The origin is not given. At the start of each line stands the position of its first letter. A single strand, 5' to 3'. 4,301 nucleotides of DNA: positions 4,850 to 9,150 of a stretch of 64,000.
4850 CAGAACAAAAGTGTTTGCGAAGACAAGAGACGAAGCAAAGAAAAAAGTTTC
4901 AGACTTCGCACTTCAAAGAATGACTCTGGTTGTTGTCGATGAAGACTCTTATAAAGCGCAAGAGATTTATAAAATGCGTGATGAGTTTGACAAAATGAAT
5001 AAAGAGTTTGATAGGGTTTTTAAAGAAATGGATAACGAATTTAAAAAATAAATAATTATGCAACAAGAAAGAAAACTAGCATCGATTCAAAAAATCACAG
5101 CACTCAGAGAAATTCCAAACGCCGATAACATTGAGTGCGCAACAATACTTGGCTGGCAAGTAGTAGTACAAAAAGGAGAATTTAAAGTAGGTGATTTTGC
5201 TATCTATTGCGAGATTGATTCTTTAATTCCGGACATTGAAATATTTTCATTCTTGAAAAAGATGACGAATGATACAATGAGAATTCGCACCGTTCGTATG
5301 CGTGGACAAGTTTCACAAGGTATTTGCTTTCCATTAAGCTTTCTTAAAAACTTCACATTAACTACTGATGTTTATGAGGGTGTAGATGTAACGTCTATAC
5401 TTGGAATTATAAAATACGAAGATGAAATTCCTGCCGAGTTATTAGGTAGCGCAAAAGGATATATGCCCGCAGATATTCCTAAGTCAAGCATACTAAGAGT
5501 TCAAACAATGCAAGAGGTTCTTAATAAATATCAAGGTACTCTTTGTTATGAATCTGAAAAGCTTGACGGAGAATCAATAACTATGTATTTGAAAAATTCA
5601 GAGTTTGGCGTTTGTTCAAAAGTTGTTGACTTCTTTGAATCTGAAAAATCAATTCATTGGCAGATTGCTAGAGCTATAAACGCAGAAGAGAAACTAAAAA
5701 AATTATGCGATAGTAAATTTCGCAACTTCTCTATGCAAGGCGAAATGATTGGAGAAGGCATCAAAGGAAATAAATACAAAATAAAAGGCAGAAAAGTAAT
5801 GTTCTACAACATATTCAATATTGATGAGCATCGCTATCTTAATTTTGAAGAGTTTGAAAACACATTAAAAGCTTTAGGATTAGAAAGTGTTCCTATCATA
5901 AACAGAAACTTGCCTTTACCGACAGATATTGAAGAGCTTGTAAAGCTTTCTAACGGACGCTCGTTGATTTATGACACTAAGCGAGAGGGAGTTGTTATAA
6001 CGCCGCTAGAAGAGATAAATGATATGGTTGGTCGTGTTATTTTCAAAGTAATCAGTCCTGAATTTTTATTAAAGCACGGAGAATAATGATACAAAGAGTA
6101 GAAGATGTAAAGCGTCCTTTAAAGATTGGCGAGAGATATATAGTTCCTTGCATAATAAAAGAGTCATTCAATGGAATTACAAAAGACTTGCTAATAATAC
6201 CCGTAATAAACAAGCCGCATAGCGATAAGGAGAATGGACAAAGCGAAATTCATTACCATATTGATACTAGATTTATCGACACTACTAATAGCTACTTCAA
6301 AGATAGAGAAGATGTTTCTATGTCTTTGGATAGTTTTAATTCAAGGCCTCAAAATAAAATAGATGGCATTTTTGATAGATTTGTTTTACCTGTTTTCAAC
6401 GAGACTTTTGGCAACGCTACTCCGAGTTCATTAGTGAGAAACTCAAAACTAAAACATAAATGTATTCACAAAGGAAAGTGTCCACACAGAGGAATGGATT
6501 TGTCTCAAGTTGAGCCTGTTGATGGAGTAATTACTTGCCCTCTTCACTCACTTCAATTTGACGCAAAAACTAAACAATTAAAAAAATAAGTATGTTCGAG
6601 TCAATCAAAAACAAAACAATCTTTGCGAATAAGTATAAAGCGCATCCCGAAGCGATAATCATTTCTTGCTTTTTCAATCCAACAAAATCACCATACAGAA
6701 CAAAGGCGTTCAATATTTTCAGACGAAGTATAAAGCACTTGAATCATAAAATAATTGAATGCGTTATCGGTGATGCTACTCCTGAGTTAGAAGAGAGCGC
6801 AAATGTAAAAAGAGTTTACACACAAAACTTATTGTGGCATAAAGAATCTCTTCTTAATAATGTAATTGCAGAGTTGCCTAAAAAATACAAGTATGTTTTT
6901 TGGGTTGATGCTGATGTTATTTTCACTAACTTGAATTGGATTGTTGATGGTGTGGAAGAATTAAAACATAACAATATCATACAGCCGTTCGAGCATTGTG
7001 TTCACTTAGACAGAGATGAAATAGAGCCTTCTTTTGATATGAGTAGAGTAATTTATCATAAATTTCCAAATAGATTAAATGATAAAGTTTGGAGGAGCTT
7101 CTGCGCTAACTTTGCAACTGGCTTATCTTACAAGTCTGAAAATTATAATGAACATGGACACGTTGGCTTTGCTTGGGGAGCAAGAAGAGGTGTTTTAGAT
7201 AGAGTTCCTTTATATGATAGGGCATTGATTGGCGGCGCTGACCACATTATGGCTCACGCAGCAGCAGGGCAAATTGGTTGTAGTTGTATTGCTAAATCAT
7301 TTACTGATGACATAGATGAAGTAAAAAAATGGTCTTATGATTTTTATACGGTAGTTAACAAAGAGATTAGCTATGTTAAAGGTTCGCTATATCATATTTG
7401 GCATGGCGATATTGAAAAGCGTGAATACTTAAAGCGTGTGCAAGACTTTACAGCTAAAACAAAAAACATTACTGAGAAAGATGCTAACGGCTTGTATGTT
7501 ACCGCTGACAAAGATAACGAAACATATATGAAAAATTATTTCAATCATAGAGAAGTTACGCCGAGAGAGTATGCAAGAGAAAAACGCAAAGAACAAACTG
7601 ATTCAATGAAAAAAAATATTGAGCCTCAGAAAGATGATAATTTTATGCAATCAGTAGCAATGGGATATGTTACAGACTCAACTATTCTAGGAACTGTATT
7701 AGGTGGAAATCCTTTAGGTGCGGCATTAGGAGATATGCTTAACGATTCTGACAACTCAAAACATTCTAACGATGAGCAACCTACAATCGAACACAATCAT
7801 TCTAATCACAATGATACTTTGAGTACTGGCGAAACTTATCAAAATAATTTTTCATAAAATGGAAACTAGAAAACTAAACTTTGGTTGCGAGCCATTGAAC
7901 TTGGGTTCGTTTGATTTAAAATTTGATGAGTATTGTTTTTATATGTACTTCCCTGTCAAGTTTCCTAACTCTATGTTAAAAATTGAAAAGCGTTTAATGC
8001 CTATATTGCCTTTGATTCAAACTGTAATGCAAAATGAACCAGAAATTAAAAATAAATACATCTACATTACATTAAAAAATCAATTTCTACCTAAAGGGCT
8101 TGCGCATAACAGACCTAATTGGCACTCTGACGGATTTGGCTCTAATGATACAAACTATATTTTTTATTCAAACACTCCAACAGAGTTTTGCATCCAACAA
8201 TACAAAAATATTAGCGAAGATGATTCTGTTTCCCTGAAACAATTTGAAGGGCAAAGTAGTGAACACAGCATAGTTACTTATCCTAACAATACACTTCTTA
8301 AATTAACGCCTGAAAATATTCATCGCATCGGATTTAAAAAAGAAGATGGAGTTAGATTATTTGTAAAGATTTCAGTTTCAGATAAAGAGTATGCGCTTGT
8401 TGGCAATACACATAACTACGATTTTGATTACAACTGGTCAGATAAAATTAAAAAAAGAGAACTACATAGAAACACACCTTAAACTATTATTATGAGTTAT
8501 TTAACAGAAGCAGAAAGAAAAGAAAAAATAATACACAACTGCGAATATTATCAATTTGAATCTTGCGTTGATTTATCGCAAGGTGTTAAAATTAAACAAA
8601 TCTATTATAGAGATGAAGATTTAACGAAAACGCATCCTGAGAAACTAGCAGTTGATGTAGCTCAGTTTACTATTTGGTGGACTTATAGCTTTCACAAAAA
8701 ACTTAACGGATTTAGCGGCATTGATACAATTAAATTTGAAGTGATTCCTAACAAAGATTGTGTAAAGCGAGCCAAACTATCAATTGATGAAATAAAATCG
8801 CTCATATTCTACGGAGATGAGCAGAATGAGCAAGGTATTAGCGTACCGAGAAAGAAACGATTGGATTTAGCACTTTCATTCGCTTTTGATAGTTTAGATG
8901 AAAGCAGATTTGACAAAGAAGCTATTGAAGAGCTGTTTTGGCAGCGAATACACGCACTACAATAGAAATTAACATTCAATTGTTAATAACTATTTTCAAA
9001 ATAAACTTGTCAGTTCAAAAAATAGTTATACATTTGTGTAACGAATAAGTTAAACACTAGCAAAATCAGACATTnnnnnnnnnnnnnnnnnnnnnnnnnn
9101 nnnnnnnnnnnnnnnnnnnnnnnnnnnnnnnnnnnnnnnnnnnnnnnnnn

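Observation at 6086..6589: Phage-encoded Rieske-type [2Fe-2S] motif protein, translationally coupled to the RNA ligase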

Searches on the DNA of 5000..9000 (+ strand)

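Call 6: search_dna_similar(query=window:5000-9000:+, collection=phages, mode=near, max_rows=20)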
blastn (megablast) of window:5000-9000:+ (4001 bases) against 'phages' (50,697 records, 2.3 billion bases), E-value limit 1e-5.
No match.

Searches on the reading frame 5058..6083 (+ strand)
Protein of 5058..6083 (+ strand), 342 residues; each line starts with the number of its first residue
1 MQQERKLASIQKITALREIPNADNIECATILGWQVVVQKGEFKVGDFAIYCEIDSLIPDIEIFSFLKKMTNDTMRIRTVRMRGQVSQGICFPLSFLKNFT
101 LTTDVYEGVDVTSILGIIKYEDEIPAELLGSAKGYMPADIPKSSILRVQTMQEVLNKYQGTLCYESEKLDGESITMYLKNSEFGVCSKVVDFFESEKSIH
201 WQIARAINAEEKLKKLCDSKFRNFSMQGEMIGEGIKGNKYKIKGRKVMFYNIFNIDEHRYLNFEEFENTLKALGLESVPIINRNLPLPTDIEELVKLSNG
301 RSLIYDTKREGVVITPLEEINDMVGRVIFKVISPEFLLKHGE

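Call 3: search_protein_families(library=pfam, proteins=[window:5058-6083:+], max_evalue=1)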
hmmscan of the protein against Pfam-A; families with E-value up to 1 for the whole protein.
window:5058-6083:+ (342 aa): 4 families
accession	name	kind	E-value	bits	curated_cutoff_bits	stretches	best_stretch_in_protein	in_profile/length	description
PF21189.3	PHA02142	-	1e-33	116.1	27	1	7-93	1-92/92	PHA02142 OB-fold domain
PF09414.15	RNA_ligase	-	1.6e-22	80.9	27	1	165-332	5-171/171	RNA ligase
PF21051.3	ARMC9_LisH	-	0.021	15.4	27.3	1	260-272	11-23/32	ARMC9, LIS1 homology motif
PF08008.17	Viral_cys_rich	-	0.1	13.1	25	1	82-110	37-65/83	Viral cysteine rich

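Call 4: search_protein_families(library=phrogs, proteins=[window:5058-6083:+], max_evalue=0.01)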
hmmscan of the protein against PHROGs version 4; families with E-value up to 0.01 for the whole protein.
window:5058-6083:+ (342 aa): 2 families
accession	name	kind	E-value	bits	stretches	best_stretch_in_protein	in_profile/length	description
phrog_968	-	DNA, RNA and nucleotide metabolism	1.3e-70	239.4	1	2-341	5-393/398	RNA ligase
phrog_548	-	DNA, RNA and nucleotide metabolism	4.1e-08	33.8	1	188-341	65-238/341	RNA ligase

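Call 51: search_protein_families(library=ncbifam, proteins=[window:5058-6083:+], max_evalue=0.1)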
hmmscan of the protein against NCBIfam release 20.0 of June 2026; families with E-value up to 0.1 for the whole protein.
window:5058-6083:+ (342 aa): 1 family
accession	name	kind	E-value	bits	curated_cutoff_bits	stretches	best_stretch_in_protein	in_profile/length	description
TIGR02306.1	RNA_lig_DRB0094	equivalog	4.8e-52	176.9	151.15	1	7-339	2-341/341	RNA ligase (ATP)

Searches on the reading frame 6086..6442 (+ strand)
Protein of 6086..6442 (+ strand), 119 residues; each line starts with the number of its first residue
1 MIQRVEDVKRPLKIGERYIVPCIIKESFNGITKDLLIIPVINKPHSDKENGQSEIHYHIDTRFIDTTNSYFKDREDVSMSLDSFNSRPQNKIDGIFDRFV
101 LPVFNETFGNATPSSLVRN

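Call 52: search_protein_representatives(alignment_id=A2)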
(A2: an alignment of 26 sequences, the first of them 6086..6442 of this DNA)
Query: 26 sequences, 120 profile positions. Proteins with E-value up to 0.001 (for the whole library): 1315; up to 1e-10: 295; up to 1e-30: 0. The best 150 are listed.
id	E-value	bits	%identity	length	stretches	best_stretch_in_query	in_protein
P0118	2.2e-29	118.4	-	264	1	1-119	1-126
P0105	8.6e-29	116.5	-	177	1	3-117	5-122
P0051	2.1e-28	115.3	-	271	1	3-115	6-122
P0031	5.1e-28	114.0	-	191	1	2-119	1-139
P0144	1.7e-27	112.3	-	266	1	2-119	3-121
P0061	2.8e-27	111.7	-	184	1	1-119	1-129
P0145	3.7e-27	111.3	-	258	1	4-117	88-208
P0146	6.4e-26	107.3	-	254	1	3-109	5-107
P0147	1.7e-25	105.9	-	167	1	11-118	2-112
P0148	2.3e-25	105.5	-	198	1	2-118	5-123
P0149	2.6e-25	105.3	-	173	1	1-119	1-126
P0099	3.3e-25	105.0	-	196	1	2-115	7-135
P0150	3.9e-25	104.7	-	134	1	2-115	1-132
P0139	4.8e-25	104.4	-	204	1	2-116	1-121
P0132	5.2e-25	104.3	-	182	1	3-116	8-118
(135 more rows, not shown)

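Call 61: search_protein_families(library=pfam, alignment_id=A2, max_evalue=10)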
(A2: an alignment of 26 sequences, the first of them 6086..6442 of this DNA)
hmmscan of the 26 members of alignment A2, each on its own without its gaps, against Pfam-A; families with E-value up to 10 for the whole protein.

A. member 1, window:6086-6442:+ (119 aa): 0 families

B. families by the number of members that match (of 26 scanned): 2 families
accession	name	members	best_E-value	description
PF24501.1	Ig_TMEM131L_5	1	0.073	TMEM131L fifth Ig-like domain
PF14156.11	AbbA_antirepres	1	0.14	Antirepressor AbbA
